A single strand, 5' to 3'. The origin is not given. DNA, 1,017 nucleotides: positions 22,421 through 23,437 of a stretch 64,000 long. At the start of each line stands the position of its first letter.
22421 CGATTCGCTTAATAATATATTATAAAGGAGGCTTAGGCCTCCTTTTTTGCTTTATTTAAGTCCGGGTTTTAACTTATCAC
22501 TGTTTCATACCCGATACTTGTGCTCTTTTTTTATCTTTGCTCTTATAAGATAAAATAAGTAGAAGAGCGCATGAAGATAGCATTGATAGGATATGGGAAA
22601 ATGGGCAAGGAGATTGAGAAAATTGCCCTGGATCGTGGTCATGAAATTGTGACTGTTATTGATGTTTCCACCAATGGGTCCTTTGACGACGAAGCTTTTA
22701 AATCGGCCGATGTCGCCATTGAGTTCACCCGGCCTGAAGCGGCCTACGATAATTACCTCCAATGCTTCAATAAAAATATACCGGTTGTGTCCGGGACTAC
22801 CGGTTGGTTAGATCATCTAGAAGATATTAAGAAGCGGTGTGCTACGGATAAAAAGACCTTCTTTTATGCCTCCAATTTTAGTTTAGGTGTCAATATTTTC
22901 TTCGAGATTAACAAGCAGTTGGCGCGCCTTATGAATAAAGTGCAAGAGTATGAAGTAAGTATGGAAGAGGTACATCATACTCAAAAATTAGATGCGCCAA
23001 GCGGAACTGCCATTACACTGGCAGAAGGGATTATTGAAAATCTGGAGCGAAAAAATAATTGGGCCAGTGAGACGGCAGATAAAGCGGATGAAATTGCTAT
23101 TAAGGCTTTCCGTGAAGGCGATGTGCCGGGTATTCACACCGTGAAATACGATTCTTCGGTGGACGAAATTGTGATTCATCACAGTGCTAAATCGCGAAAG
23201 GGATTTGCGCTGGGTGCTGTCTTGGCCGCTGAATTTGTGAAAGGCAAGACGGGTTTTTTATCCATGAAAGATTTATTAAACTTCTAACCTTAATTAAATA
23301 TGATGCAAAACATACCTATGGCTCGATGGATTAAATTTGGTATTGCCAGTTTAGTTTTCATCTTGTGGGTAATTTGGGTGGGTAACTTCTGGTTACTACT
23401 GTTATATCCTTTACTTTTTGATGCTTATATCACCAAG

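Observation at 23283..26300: Ancient tandem duplication of the long lepB, with a visible junction scar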

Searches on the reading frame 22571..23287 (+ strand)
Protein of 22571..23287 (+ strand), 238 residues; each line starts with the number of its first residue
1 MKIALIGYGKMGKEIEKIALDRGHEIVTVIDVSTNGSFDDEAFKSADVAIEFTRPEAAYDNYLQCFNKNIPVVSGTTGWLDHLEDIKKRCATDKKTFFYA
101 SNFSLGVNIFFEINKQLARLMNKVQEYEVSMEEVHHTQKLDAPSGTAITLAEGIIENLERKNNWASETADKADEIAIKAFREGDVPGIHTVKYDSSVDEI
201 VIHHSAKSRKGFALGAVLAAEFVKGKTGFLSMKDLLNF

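Call 7: search_protein_families(library=pfam, proteins=[window:22571-23287:+])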
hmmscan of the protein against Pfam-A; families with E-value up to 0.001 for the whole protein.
window:22571-23287:+ (238 aa): 3 families
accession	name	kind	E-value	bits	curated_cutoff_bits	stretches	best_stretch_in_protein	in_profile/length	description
PF05173.19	DapB_C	-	3e-38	131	27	1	106-236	1-121/121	Dihydrodipicolinate reductase, C-terminus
PF01113.26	DapB_N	-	1.1e-17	64.7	25.6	1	1-103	1-124/124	Dihydrodipicolinate reductase, N-terminus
PF02737.24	3HCDH_N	-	0.00025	21.4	22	0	2-34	1-32/180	3-hydroxyacyl-CoA dehydrogenase, NAD binding domain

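Call 8: search_protein_families(library=ncbifam, proteins=[window:22571-23287:+])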
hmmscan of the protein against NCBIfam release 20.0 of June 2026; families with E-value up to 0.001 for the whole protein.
window:22571-23287:+ (238 aa): 2 families
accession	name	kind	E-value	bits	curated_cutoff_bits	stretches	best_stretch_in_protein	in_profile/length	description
TIGR00036.1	dapB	equivalog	2.4e-41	142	122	1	40-236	67-269/270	4-hydroxy-tetrahydrodipicolinate reductase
TIGR02130.1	dapB_plant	equivalog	2.4e-06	26.8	294.55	1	48-223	72-250/275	dihydrodipicolinate reductase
